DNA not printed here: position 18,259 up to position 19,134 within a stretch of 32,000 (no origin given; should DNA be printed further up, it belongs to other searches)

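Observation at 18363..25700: Integrated inovirus-like prophage that carries a resolvase-type serine recombinase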

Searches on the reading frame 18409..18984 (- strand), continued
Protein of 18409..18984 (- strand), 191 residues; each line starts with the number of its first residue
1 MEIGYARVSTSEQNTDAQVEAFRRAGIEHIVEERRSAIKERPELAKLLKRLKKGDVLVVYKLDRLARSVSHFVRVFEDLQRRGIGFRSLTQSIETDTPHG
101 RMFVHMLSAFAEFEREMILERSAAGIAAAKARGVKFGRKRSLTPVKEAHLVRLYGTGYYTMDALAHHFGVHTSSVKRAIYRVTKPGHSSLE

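Call 74: find_homologous_proteins(query=window:18409-18984:-, max_evalue=1e-40)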
Query window:18409-18984:- (191 aa): 846 proteins with E <= 1e-40 among 8000 candidates; the best 120 are listed.
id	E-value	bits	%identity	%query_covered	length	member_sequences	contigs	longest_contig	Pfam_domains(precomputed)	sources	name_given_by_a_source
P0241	3.6e-92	325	81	98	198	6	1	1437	PF00239.27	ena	-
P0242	6.7e-92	324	81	98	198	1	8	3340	PF00239.27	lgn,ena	-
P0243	6.8e-90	318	78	98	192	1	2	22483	PF00239.27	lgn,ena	-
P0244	9.9e-80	284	99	70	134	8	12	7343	PF00239.27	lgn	-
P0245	3.0e-73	263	68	98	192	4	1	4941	PF00239.27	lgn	-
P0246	3.3e-73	263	67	98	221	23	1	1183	PF00239.27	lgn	-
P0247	5.2e-73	263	67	98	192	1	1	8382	PF13613.13,PF00239.27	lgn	-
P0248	5.5e-73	262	67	98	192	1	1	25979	PF00239.27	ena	-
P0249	8.2e-73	262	67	98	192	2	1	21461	PF13613.13,PF00239.27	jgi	jgi:DNA invertase Pin-like site-specific DNA recombinase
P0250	8.7e-73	262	68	98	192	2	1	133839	PF13613.13,PF00239.27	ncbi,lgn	-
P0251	9.2e-73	262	67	98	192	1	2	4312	PF00239.27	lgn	-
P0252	9.4e-73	262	67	98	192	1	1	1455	PF00239.27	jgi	jgi:DNA invertase Pin-like site-specific DNA recombinase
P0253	1.5e-72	261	67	98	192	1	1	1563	PF00239.27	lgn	-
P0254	1.8e-72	261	66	98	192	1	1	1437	PF00239.27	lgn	-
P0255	2.3e-72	260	67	98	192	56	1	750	PF00239.27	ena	-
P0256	2.7e-72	260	67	98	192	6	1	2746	PF00239.27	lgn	-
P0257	3.7e-72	260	64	100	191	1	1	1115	PF00239.27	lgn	-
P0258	1.1e-71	258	66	98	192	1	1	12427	PF00239.27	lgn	-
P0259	1.1e-71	258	66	98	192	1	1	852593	PF00239.27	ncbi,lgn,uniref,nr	ncbi:recombinase family protein [Acidovorax sp. ACV02]|uniref:recombinase family protein n=1 Tax=Aci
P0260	1.2e-71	258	67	98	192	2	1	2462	PF00239.27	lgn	-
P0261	1.2e-71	258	66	98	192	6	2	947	PF00239.27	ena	-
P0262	2.7e-71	257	66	98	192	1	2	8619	PF00239.27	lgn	-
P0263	3.7e-71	257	65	100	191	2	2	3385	PF00239.27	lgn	-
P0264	4.3e-71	256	66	98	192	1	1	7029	PF00239.27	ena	-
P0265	4.5e-71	256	65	100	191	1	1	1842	PF00239.27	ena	-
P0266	4.5e-71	256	66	98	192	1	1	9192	PF00239.27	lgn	-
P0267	4.6e-71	256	66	98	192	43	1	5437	PF13613.13,PF00239.27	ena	-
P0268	5.5e-71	256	66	98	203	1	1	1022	PF00239.27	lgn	-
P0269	5.9e-71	256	66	100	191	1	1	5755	PF00239.27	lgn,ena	-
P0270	6.9e-71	256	67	98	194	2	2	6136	PF00239.27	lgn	-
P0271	9.7e-71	255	64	100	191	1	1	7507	PF00239.27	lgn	-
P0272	1.2e-70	255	64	100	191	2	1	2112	PF00239.27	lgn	-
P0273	1.7e-70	254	66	98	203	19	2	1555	PF00239.27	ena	-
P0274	2.5e-70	254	65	98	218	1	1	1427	PF00239.27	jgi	jgi:DNA invertase Pin-like site-specific DNA recombinase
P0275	3.9e-70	253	65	98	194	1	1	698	PF00239.27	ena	-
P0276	8.0e-70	252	66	98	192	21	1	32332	PF00239.27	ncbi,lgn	-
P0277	2.3e-69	251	65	98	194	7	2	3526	PF00239.27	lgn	-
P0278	6.1e-69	249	65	98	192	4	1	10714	PF00239.27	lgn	-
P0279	6.6e-69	249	65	98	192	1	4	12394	PF00239.27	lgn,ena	-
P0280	1.9e-68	248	65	98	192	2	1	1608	PF00239.27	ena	-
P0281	6.9e-66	239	64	96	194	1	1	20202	PF00239.27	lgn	-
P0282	7.9e-66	239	59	99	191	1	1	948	PF00239.27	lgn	-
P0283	1.0e-65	239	65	93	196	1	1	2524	PF00239.27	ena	-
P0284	1.1e-65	239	67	91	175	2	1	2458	PF00239.27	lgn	-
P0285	3.0e-65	237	66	93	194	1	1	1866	PF00239.27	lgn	-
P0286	3.5e-65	237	64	96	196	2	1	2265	PF00239.27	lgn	-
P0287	6.0e-65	236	67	90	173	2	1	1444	PF00239.27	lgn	-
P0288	6.5e-65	236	66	91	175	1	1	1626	PF00239.27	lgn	-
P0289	1.1e-64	235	62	96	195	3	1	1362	PF00239.27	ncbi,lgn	-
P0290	1.2e-64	235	63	95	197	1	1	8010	PF00239.27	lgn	-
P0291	2.8e-64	234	62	96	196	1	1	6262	PF00239.27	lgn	-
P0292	3.0e-64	234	62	98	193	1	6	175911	PF00239.27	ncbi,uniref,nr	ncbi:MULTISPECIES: recombinase family protein [unclassified Acidovorax]|uniref:recombinase family pr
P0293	3.4e-64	234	64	95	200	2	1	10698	PF00239.27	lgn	-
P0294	5.1e-64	233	60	97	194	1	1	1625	PF00239.27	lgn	-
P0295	7.9e-64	233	69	83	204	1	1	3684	PF00239.27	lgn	-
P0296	9.2e-64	232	68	83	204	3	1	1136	PF00239.27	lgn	-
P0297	1.0e-63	232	61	99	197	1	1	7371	PF00239.27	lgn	-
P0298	1.3e-63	232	65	91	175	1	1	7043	PF00239.27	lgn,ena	-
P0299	1.7e-63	232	60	97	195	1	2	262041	PF00239.27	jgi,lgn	jgi:DNA invertase Pin-like site-specific DNA recombinase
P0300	2.2e-63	231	60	96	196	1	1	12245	PF00239.27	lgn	-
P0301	3.4e-63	231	65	91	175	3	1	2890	PF00239.27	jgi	-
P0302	5.9e-63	230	59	97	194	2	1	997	PF00239.27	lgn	-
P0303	6.4e-63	230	59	97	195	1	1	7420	PF00239.27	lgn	-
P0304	6.9e-63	230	63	94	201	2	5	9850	PF00239.27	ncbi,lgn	-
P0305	8.1e-63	229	63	94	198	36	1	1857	PF00239.27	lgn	-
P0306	8.6e-63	229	61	96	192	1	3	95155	PF00239.27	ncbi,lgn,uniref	ncbi:recombinase family protein [Comamonas faecalis]|uniref:Recombinase family protein n=1 Tax=Comam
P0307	2.8e-62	228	60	96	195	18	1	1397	PF00239.27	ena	-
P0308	2.9e-62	228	59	96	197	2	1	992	PF00239.27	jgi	jgi:DNA invertase Pin-like site-specific DNA recombinase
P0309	3.1e-62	228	61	95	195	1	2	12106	PF00239.27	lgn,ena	-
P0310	3.2e-62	227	63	96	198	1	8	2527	PF00239.27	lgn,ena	-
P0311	3.4e-62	227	61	96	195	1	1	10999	PF00239.27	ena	-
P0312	3.6e-62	227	61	93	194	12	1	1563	PF00239.27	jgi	jgi:DNA invertase Pin-like site-specific DNA recombinase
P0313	4.1e-62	227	63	93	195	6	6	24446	PF00239.27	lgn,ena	-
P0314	6.1e-62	227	61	93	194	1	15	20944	PF00239.27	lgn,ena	-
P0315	6.1e-62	227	61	95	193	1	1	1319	PF00239.27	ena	-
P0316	7.5e-62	226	58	97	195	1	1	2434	PF00239.27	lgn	-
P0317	8.2e-62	226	60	96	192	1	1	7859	PF00239.27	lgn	-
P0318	8.3e-62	226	60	97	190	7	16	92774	PF00239.27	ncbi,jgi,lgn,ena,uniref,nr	ncbi:recombinase family protein [Alicycliphilus denitrificans]|jgi:DNA invertase Pin-like site-speci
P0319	8.3e-62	226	61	93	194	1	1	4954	PF00239.27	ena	-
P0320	8.3e-62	226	61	93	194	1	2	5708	PF00239.27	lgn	-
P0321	8.5e-62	226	60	96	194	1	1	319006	PF00239.27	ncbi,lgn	-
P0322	8.9e-62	226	62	96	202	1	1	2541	PF00239.27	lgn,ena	-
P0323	9.1e-62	226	59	98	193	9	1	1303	PF00239.27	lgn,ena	-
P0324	9.8e-62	226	60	97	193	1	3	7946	PF00239.27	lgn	-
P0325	1.0e-61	226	60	97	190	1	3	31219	PF00239.27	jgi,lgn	jgi:DNA invertase Pin-like site-specific DNA recombinase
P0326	1.1e-61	226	63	96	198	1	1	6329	PF00239.27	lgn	-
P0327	1.2e-61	226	57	100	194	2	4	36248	PF00239.27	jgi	jgi:DNA invertase Pin-like site-specific DNA recombinase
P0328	1.2e-61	226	62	93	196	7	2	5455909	PF00239.27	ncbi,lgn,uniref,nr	ncbi:recombinase family protein [Acidovorax sp. JMULE5]|uniref:recombinase family protein n=1 Tax=Ac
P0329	1.3e-61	225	62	93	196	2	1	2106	PF00239.27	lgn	-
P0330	1.5e-61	225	61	93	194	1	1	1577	PF00239.27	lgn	-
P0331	1.5e-61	225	59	97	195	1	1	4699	PF00239.27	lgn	-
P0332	2.4e-61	225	58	96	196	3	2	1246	PF00239.27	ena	-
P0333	2.6e-61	224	59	98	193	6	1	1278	PF00239.27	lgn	-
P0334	3.0e-61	224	61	93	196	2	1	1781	PF00239.27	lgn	-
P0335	3.2e-61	224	59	97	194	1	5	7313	PF00239.27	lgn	-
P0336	3.3e-61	224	63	96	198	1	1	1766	PF00239.27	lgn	-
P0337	3.3e-61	224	60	97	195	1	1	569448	PF00239.27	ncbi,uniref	ncbi:recombinase family protein [Comamonas resistens]|uniref:recombinase family protein n=1 Tax=Coma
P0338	3.7e-61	224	62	95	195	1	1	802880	PF00239.27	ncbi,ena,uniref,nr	ncbi:recombinase family protein [Comamonas sp. 26]|uniref:recombinase family protein n=1 Tax=Comamon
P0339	4.3e-61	224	60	96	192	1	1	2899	PF00239.27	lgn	-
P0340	4.4e-61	224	61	94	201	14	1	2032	PF00239.27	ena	-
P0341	4.5e-61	224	60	96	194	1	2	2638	PF00239.27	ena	-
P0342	4.7e-61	224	58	100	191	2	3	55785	PF00239.27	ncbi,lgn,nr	ncbi:MAG: recombinase family protein [Rhodoferax sp.]|nr:recombinase family protein [Rhodoferax sp.]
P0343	4.9e-61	224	60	96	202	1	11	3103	PF00239.27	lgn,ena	-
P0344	5.2e-61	224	60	96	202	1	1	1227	PF00239.27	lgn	-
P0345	6.8e-61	223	63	94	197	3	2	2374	PF00239.27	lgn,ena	-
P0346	8.4e-61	223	62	93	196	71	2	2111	PF00239.27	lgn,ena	-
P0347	9.1e-61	223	59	96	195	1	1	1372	PF00239.27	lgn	-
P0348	9.3e-61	223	62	96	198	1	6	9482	PF00239.27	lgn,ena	-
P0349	1.0e-60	223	60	93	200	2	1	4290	PF00239.27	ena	-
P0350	1.0e-60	223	62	96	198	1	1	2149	PF00239.27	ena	-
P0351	1.0e-60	223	57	98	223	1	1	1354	PF00239.27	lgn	-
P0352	1.1e-60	222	61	93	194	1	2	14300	PF00239.27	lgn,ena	-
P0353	1.1e-60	222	61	96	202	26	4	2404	PF00239.27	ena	-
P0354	1.4e-60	222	62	93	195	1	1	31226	PF00239.27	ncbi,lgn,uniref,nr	ncbi:Resolvase domain protein [Acidovorax delafieldii 2AN]|uniref:Resolvase domain protein n=1 Tax=A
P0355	1.4e-60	222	61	93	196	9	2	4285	PF00239.27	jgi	jgi:DNA invertase Pin-like site-specific DNA recombinase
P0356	1.9e-60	222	61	96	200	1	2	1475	PF00239.27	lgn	-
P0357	2.1e-60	222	61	96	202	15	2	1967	PF00239.27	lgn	-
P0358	2.3e-60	221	60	96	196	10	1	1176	PF00239.27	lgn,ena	-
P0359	2.8e-60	221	60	96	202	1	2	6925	PF00239.27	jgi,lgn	-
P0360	3.3e-60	221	61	93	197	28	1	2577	PF00239.27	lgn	-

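Call 75: find_encoding_contigs(protein=P0243, flank=10000, max_places=3)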
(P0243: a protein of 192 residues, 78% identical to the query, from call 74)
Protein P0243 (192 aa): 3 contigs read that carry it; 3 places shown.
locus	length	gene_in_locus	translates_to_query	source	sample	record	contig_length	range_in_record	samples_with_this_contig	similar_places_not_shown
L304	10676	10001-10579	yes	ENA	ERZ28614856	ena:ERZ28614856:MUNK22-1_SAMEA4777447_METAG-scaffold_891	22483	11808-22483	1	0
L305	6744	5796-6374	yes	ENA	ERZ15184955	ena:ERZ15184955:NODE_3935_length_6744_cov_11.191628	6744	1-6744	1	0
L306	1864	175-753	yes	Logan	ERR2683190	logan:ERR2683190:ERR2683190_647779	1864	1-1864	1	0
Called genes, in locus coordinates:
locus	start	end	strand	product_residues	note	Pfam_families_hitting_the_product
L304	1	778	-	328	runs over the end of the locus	PF08240:ADH_N, PF00107:ADH_zinc_N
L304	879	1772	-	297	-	PF05853:BKACE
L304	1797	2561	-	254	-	PF00106:adh_short, PF01370:Epimerase (weak), PF08659:KR, PF13561:adh_short_C2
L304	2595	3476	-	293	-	PF04444:Dioxygenase_N, PF00775:Dioxygenase_C, PF13620:CarboxypepD_reg (faint)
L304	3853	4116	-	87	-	-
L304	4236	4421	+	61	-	-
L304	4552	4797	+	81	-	-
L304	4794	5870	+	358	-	PF02486:Rep_trans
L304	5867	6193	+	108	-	-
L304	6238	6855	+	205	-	-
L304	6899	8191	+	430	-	PF05616:Neisseria_TspB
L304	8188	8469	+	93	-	PF10734:DUF2523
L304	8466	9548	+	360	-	PF05707:Zot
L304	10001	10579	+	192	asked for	PF00239:Resolvase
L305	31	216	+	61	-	-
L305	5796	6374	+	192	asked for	PF00239:Resolvase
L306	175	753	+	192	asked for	PF00239:Resolvase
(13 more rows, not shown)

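Call 76: find_encoding_contigs(protein=P0259, flank=10000, max_places=2)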
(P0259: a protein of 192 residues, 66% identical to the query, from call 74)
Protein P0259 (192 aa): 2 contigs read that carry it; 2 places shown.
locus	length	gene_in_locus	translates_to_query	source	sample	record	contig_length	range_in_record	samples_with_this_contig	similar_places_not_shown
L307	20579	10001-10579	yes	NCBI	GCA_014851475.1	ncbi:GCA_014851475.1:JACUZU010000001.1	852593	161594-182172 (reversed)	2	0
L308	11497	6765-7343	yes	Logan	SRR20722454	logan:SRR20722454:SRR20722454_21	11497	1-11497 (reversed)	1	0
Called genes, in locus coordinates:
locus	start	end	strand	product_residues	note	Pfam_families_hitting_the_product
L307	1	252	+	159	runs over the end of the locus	PF13673:Acetyltransf_10 (weak), PF00583:Acetyltransf_1, PF13508:Acetyltransf_7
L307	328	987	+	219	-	PF02814:UreE_N, PF05194:UreE_C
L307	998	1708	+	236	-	PF01730:UreF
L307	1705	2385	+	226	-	PF02492:cobW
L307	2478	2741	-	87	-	-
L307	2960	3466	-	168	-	PF10881:DUF2726, PF04480:DUF559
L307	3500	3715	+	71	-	-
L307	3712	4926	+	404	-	PF02486:Rep_trans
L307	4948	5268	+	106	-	-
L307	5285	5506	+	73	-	-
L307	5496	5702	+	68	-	-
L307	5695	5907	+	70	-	-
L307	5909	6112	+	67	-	PF05356:Phage_Coat_B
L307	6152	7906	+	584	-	PF01683:EB (faint)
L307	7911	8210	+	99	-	PF10734:DUF2523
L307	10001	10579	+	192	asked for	PF00239:Resolvase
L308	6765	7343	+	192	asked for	PF00239:Resolvase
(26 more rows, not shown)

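Call 79: find_encoding_contigs(protein=P0244, flank=10000, max_places=10)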
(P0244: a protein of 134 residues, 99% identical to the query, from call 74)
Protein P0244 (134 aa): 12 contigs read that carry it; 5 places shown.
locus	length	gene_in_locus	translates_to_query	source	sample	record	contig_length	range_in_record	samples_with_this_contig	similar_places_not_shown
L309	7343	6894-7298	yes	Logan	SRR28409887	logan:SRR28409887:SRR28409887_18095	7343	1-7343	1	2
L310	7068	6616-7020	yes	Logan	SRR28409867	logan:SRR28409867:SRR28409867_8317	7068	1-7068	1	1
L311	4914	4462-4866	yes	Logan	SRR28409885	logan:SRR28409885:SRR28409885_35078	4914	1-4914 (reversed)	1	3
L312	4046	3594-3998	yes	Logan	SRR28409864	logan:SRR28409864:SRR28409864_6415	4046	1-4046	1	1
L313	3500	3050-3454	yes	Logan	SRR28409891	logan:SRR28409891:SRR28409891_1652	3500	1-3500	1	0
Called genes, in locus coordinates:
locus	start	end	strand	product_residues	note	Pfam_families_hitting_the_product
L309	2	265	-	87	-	?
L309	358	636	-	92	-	-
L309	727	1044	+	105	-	PF02303:Phage_DNA_bind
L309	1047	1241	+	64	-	-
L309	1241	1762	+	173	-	-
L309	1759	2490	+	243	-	PF23343:REP_ORF2-G2P, PF20199:RepSA (weak)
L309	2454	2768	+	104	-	-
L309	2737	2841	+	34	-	-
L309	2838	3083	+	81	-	-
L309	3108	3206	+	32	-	-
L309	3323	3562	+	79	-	-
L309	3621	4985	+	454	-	-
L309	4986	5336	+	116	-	-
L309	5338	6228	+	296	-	PF05707:Zot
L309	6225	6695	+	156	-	-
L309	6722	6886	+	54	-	PF00239:Resolvase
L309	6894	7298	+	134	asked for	PF00239:Resolvase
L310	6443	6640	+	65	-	PF00239:Resolvase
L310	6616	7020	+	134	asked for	PF00239:Resolvase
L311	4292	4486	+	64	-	PF00239:Resolvase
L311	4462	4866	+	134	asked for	PF00239:Resolvase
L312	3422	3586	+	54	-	PF00239:Resolvase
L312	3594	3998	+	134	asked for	PF00239:Resolvase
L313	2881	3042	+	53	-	PF00239:Resolvase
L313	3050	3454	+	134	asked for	PF00239:Resolvase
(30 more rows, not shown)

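Call 91: search_protein_families(library=ncbifam, max_evalue=0.01, proteins=[window:18409-18984:-])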
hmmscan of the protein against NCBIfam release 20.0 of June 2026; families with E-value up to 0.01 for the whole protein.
window:18409-18984:- (191 aa): 7 families
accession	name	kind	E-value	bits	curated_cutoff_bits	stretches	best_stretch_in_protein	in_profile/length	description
NF041201.1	recomb_XisF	equivalog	3.3e-24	85.7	375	1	3-132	2-139/465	fdxN element excision recombinase XisF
NF047343.1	SCCmet_CcrB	equivalog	1.7e-17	63.3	900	1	39-127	59-149/542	cassette chromosome recombinase CcrB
NF009949.0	PRK13413.1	equivalog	3.3e-14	53.1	272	1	1-146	1-155/203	master DNA invertase Mpi family serine-type recombinase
NF047347.1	SCCmet_CcrC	equivalog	6.8e-11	41.3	900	1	37-132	55-151/558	cassette chromosome recombinase CcrC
NF033518.0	transpos_IS607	equivalog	4.6e-06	26.3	110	1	3-77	57-142/187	IS607 family transposase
NF047344.1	SCCmet_CcrA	equivalog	0.00052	19.2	700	1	3-132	5-144/442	cassette chromosome recombinase CcrA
TIGR03085.1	TIGR03085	hypoth_equivalog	0.0015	18.1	138.85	1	12-94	39-124/201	TIGR03085 family metal-binding protein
